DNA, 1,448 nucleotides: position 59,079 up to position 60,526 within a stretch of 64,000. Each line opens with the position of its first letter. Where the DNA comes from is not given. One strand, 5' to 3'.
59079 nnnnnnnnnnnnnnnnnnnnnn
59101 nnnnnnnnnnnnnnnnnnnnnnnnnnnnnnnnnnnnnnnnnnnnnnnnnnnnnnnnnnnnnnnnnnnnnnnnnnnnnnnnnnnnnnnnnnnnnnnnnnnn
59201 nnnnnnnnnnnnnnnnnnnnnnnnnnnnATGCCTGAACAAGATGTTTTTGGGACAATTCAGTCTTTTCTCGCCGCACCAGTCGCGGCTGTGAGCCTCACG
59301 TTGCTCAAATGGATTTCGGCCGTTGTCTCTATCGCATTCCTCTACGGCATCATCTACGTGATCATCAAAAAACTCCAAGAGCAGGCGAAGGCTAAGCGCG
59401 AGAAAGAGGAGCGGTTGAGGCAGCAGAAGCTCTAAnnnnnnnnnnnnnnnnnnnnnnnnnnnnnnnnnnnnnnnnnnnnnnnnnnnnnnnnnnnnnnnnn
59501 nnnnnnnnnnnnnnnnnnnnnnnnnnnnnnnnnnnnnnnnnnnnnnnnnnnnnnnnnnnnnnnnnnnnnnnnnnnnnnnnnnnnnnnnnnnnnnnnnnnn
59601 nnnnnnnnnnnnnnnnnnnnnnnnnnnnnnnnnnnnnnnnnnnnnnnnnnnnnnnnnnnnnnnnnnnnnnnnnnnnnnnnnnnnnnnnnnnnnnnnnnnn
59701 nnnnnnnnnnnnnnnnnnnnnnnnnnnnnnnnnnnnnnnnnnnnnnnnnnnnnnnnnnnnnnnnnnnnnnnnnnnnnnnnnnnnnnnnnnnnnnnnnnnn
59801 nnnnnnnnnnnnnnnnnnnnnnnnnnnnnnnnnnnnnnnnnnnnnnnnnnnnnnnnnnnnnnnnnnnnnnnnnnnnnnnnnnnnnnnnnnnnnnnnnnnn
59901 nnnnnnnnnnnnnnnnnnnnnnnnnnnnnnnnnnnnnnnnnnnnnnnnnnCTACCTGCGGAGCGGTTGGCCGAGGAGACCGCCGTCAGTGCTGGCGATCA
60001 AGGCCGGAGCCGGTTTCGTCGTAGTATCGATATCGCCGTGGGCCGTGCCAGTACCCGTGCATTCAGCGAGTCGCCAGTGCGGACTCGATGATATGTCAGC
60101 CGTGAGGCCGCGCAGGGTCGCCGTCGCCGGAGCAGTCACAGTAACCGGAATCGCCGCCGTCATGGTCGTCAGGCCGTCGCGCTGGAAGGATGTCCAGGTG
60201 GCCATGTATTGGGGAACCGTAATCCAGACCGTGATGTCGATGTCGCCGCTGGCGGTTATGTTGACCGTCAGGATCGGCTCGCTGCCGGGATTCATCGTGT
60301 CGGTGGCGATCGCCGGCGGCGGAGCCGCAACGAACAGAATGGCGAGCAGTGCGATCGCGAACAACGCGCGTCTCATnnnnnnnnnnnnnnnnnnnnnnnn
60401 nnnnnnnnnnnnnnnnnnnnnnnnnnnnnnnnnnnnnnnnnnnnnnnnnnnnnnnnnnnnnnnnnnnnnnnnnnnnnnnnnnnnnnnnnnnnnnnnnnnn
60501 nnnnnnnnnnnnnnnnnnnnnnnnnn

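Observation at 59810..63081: Second tRNA-bounded accessory segment with two DnaA-domain-IV-only proteins and a HicB/HicA-like pair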

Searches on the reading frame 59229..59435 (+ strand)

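Call 4: search_protein_families(library=pfam, proteins=[window:59229-59435:+], max_evalue=1)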
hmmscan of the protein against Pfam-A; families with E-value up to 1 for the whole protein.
window:59229-59435:+ (68 aa): 6 families
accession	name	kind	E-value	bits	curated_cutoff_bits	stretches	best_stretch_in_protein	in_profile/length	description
PF01036.24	Bac_rhodopsin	-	0.0044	16.9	24.6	1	19-57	118-157/224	Bacteriorhodopsin-like protein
PF24195.1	DUF7420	-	0.0067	17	27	1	8-62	70-123/124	Family of unknown function (DUF7420)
PF16492.10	Cadherin_C_2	-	0.0072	17.4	31.5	1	31-60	11-40/85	Cadherin cytoplasmic C-terminal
PF01741.23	MscL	-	0.035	14.9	27.4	1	16-62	62-108/123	Large-conductance mechanosensitive channel, MscL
PF11028.14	TMEM260-like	-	0.04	14.1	24.2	1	7-59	26-80/179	Protein O-mannosyl-transferase TMEM260-like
PF06305.16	LapA_dom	-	0.042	14.2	28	1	18-66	12-60/64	Lipopolysaccharide assembly protein A domain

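Call 5: search_protein_families(library=ncbifam, proteins=[window:59229-59435:+], max_evalue=1)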
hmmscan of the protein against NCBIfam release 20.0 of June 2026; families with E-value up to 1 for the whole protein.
window:59229-59435:+ (68 aa): 2 families
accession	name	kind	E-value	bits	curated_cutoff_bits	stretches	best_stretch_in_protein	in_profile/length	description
NF053760.1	ChrTpChrABac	equivalog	0.016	15.4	250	1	6-43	136-174/178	chromate efflux transporter ChrA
NF047333.1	Chlam_inc_CT214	subfamily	0.017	14.3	90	1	10-65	15-71/500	CT214 family putative inclusion membrane protein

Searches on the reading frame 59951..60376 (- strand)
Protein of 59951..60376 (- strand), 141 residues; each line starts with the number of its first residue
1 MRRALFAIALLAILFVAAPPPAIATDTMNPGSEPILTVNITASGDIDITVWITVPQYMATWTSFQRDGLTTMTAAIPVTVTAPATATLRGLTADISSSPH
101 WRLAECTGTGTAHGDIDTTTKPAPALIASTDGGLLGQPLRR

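Call 4: search_protein_families(library=pfam, proteins=[window:59951-60376:-], max_evalue=1)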
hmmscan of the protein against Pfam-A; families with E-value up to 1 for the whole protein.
window:59951-60376:- (141 aa): 0 families

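Call 5: search_protein_families(library=ncbifam, proteins=[window:59951-60376:-], max_evalue=1)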
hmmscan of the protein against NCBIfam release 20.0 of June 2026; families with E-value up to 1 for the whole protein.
window:59951-60376:- (141 aa): 0 families

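Call 59: search_protein_families(library=phrogs, proteins=[window:59951-60376:-], max_evalue=0.1)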
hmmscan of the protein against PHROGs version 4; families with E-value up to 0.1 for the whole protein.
window:59951-60376:- (141 aa): 0 families

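Call 60: search_protein_families(library=padloc, proteins=[window:59951-60376:-], max_evalue=0.1)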
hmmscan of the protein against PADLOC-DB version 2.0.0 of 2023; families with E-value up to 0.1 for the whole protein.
window:59951-60376:- (141 aa): 1 family
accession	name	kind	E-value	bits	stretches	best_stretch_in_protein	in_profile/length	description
PDLC00789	Cyclase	-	0.053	11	1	39-78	47-86/261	oligonucleotide-cyclase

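Call 82: find_related_loci(query=A7, collection=metagenome_contigs, flank=6000)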
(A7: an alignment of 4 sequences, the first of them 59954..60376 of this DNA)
Query A7 (141 aa) in metagenome_contigs; peptide patterns used: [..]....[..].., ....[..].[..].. (x = any residue, [..] = any of these).
335 stretches matched a pattern, but none encodes a relative of the query by tblastn (E <= 1e-3).
